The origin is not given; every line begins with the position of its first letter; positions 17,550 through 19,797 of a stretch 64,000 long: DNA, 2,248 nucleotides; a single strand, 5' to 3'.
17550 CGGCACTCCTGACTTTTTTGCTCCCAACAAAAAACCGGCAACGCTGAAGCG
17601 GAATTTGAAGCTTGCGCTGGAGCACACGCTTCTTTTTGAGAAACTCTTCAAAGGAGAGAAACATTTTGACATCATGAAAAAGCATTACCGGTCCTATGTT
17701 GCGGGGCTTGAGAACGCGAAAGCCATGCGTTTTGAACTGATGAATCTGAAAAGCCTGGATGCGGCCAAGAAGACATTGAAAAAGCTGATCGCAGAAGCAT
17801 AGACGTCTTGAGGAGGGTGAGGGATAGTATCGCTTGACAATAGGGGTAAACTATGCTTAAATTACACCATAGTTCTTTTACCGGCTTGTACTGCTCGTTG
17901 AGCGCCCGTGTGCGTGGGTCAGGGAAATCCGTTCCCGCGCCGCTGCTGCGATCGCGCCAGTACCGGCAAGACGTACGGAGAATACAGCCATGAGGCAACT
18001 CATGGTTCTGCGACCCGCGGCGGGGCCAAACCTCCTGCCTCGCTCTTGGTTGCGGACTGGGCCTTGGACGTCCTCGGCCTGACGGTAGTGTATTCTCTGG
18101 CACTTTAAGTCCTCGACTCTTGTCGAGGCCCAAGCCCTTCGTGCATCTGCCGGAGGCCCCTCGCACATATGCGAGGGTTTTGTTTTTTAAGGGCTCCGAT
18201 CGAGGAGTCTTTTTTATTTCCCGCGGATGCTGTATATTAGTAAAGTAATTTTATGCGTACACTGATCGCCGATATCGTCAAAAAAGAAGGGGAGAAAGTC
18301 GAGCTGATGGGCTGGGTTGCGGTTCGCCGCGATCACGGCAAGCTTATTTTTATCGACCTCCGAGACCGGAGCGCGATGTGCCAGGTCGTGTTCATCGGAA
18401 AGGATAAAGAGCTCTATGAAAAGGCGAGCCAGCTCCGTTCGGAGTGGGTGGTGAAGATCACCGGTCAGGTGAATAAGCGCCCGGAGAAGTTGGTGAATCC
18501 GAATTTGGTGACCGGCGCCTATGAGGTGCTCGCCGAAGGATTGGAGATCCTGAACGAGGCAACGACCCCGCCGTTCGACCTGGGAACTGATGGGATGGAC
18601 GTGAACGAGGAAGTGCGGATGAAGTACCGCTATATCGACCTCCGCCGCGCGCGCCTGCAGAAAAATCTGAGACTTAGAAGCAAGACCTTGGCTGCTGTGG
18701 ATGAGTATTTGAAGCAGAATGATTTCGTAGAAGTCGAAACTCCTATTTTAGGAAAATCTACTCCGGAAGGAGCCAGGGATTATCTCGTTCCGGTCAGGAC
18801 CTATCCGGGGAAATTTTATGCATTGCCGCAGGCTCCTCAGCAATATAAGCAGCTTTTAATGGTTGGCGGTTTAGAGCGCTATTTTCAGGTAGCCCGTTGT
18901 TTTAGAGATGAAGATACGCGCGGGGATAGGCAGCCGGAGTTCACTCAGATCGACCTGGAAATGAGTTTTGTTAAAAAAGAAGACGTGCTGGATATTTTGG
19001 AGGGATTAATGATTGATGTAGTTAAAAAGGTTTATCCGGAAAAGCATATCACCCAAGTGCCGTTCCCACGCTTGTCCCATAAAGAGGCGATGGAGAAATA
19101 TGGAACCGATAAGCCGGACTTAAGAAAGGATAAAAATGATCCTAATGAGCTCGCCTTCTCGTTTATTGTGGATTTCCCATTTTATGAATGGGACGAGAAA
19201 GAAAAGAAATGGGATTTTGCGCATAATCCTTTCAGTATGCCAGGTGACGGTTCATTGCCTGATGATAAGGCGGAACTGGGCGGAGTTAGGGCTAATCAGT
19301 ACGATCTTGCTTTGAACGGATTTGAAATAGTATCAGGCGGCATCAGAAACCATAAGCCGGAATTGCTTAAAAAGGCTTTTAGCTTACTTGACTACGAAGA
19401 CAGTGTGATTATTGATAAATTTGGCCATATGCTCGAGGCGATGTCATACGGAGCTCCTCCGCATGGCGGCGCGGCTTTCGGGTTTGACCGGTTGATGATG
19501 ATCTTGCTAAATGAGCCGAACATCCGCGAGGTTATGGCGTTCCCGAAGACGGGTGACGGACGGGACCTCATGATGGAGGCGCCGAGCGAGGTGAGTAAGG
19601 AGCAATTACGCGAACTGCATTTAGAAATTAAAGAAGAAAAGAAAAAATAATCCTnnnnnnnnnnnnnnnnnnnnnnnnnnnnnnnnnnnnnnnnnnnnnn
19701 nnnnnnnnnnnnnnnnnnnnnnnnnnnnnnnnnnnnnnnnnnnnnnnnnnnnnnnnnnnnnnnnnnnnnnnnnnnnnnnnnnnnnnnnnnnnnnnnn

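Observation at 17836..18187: Unidentified GC-rich noncoding transcript of about 320 nt with its own promoter and terminator, upstream of aspS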

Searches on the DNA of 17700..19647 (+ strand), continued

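Call 98: search_rna_families(sources=[L058, L015, L089], threshold=evalue, max_evalue=5)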
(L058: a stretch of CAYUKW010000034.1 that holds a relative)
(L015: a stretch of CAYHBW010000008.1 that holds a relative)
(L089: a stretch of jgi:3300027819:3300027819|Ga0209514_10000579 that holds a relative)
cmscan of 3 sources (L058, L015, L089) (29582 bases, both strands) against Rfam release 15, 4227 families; matches with E-value up to 5: 10.
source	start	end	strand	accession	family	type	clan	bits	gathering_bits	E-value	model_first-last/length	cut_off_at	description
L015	8600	8670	+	RF00005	tRNA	Gene; tRNA;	CL00001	52.5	29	9.4e-09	1-71/71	no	tRNA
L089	13008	13078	+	RF00005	tRNA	Gene; tRNA;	CL00001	52.5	29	9.5e-09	1-71/71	no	tRNA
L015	8113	8225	+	RF02327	TtnuHACA20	Gene; snRNA; snoRNA; HACA-box;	-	27.4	100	1.2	1-123/123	no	Tetrahymena snoRNA TtnuHACA20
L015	8731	8847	+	RF00513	Trp_leader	Cis-reg; leader;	-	25.5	41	0.32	1-100/100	no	Tryptophan operon leader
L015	5887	5970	+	RF02621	BSnc120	Gene; sRNA;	-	24.4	114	0.17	1-88/88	no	Brucella sRNA 120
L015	8789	8845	+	RF00512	Leu_leader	Cis-reg; leader;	-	23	50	1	1-148/148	no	Leucine operon leader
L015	6706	6753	-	RF02278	Betaproteobacteria_toxic_sRNA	Gene; sRNA;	-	21.6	50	2.9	1-64/64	no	Betaproteobacteria toxic small RNA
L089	12806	12905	+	RF01394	isrK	Gene; sRNA;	-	20.4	50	1.9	1-77/77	no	isrK Hfq binding RNA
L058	997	1083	+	RF02837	anti-hemB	Gene; sRNA;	-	19.7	49.5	1.9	1-81/81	no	Burkholderia RNA 7 (anti-hemB)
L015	6706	6776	-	RF02837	anti-hemB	Gene; sRNA;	-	18.7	49.5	3.7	1-81/81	no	Burkholderia RNA 7 (anti-hemB)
